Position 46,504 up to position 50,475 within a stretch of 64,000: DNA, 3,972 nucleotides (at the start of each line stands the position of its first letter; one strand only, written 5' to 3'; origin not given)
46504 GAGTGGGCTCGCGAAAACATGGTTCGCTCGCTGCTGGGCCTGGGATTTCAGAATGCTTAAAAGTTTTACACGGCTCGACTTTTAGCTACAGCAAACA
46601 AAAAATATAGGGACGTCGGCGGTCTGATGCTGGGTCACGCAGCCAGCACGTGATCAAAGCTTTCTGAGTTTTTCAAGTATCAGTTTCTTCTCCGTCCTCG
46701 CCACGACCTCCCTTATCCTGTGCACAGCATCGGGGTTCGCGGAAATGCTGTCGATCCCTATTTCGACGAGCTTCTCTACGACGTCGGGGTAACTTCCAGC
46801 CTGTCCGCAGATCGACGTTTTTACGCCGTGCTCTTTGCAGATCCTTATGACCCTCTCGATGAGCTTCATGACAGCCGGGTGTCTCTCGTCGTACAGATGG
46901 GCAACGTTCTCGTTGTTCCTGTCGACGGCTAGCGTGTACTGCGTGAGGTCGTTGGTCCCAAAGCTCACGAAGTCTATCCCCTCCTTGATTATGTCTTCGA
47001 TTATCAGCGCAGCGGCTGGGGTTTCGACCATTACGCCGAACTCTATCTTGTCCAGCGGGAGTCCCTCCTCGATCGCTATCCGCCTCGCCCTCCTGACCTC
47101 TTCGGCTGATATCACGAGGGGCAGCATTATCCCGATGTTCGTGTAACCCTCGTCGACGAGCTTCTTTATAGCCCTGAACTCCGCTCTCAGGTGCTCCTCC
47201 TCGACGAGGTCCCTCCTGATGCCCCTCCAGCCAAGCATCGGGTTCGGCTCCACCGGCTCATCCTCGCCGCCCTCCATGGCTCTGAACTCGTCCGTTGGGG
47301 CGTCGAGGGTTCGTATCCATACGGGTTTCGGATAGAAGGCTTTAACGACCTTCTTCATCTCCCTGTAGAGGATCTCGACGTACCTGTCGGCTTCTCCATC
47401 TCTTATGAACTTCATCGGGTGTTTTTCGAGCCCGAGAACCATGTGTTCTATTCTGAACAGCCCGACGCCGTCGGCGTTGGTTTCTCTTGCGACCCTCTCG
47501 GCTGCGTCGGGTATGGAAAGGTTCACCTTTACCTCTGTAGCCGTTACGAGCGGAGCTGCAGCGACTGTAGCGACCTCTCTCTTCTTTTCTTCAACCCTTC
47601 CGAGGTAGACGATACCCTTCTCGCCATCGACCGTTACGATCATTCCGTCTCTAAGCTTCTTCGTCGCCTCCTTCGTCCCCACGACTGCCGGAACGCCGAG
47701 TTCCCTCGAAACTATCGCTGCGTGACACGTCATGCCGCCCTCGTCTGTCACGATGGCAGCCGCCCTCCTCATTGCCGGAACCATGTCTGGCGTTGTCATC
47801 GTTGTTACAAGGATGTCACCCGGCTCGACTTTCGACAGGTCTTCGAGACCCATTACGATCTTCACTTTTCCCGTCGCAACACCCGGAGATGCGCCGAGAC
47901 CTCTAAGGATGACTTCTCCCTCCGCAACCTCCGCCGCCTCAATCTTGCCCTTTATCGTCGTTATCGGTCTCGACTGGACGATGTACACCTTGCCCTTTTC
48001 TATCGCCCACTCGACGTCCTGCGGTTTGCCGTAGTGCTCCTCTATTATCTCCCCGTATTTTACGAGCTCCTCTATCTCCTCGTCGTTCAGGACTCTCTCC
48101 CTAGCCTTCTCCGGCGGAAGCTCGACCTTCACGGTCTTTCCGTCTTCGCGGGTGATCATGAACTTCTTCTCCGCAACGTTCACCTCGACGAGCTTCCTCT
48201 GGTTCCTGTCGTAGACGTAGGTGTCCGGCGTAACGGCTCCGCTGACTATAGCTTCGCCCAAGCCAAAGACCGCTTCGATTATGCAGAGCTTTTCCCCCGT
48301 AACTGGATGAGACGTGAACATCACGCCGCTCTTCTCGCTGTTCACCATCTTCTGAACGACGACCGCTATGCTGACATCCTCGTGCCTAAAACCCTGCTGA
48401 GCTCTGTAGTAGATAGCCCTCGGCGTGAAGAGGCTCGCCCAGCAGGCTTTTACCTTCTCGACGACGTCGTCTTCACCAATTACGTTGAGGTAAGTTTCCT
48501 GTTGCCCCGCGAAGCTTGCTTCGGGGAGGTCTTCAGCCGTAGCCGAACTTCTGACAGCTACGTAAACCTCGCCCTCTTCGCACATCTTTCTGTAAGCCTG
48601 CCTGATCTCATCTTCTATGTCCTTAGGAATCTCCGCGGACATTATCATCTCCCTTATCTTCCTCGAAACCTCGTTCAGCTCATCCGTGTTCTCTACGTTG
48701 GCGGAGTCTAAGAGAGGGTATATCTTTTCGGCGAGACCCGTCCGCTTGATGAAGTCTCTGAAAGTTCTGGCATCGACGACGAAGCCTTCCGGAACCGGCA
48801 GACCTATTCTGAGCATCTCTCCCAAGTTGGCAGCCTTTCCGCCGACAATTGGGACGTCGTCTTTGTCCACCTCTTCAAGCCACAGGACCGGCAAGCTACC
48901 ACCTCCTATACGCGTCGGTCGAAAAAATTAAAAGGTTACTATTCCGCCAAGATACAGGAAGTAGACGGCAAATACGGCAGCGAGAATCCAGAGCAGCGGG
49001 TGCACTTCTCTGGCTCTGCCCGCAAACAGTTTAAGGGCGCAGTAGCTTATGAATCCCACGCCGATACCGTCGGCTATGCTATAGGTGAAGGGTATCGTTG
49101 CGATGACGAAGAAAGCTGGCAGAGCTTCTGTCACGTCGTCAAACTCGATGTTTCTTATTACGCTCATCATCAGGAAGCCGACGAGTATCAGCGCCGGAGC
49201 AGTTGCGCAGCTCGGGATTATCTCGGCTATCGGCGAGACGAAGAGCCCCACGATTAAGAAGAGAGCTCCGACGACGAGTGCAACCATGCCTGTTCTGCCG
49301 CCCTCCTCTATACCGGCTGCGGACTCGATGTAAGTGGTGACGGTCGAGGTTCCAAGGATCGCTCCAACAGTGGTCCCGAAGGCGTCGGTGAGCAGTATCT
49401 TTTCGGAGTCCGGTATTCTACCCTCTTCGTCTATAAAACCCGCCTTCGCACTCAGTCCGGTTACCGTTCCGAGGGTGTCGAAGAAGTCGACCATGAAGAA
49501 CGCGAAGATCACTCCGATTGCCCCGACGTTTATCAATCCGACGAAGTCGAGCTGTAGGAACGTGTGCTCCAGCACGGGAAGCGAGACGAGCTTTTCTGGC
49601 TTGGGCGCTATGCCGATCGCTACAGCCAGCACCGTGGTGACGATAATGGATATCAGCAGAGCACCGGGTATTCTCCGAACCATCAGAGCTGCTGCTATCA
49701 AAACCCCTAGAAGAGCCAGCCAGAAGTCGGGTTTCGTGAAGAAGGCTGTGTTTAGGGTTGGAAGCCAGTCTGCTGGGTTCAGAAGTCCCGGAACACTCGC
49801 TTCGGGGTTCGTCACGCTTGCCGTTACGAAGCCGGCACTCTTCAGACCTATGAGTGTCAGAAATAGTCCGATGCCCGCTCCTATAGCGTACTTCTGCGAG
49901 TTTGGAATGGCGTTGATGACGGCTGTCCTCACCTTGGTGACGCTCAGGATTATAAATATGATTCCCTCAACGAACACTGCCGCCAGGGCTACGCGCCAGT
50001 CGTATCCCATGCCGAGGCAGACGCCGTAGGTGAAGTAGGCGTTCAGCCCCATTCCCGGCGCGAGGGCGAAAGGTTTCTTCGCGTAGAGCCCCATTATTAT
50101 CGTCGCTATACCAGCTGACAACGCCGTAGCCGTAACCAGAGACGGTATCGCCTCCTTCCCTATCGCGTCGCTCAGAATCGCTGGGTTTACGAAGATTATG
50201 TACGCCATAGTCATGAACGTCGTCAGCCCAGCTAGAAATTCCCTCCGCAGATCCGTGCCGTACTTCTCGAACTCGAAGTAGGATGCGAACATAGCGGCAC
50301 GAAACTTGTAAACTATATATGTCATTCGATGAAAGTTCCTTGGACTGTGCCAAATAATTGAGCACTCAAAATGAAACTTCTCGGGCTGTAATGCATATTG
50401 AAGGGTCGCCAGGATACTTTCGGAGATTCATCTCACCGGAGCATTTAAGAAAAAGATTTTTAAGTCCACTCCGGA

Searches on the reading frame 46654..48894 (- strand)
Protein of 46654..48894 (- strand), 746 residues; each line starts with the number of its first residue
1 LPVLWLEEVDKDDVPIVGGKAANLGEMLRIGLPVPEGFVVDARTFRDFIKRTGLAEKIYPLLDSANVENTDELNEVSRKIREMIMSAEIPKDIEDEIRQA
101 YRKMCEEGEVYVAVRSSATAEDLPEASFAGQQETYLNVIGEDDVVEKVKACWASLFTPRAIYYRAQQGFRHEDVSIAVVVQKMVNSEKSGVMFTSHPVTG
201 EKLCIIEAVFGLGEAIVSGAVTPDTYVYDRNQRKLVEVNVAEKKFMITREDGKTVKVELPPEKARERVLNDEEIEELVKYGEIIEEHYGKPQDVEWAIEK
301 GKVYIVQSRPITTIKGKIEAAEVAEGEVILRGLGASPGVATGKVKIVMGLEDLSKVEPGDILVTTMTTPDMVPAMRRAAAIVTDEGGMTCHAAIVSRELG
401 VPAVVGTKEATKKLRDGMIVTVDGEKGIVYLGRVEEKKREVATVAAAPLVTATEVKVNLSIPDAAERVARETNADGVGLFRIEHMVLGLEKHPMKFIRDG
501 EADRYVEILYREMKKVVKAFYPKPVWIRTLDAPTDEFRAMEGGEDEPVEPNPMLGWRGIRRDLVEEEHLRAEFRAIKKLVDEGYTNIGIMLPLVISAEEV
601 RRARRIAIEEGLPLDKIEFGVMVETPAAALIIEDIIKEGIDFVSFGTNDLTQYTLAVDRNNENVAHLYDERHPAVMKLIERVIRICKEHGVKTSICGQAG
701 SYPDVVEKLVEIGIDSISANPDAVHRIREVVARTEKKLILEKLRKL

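Call 38: search_protein_families(library=pfam, proteins=[window:46654-48894:-], max_evalue=0.0001)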
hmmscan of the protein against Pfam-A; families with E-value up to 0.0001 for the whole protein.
window:46654-48894:- (746 aa): 3 families
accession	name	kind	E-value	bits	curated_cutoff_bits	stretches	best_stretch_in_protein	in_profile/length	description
PF01326.24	PPDK_N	-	8.8e-123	410.2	27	1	15-320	2-318/328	Pyruvate phosphate dikinase, AMP/ATP-binding domain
PF02896.24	PEP-utilizers_C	-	2e-86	290.3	22.8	1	439-735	6-292/293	PEP-utilising enzyme, PEP-binding domain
PF00391.29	PEP-utilizers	-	4.1e-30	103.6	23.1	1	357-427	2-72/72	PEP-utilising enzyme, mobile domain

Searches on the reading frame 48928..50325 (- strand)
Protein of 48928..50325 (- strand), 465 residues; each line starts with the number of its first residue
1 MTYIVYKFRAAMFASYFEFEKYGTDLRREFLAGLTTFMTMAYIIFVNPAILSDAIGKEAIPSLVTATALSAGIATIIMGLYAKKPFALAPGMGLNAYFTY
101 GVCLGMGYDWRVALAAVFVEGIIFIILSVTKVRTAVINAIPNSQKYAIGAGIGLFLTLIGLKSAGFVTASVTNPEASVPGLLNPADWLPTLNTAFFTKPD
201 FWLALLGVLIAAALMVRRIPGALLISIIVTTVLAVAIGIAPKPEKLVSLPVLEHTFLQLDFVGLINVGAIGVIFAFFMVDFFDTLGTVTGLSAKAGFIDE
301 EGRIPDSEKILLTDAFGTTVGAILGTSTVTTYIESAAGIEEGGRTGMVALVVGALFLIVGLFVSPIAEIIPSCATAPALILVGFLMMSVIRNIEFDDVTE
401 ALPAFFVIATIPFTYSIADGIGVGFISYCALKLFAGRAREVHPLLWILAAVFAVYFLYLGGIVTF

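Call 38: search_protein_families(library=pfam, proteins=[window:48928-50325:-], max_evalue=0.0001)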
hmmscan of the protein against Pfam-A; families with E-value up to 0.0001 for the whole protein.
window:48928-50325:- (465 aa): 2 families
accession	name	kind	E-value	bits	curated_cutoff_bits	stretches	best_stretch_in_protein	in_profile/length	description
PF00860.26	Xan_ur_permease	-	2.3e-42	145.5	27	1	29-419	3-385/389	Permease family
PF00916.26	Sulfate_transp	-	1.1e-07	31.4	23.2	1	30-390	30-360/380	Sulfate permease family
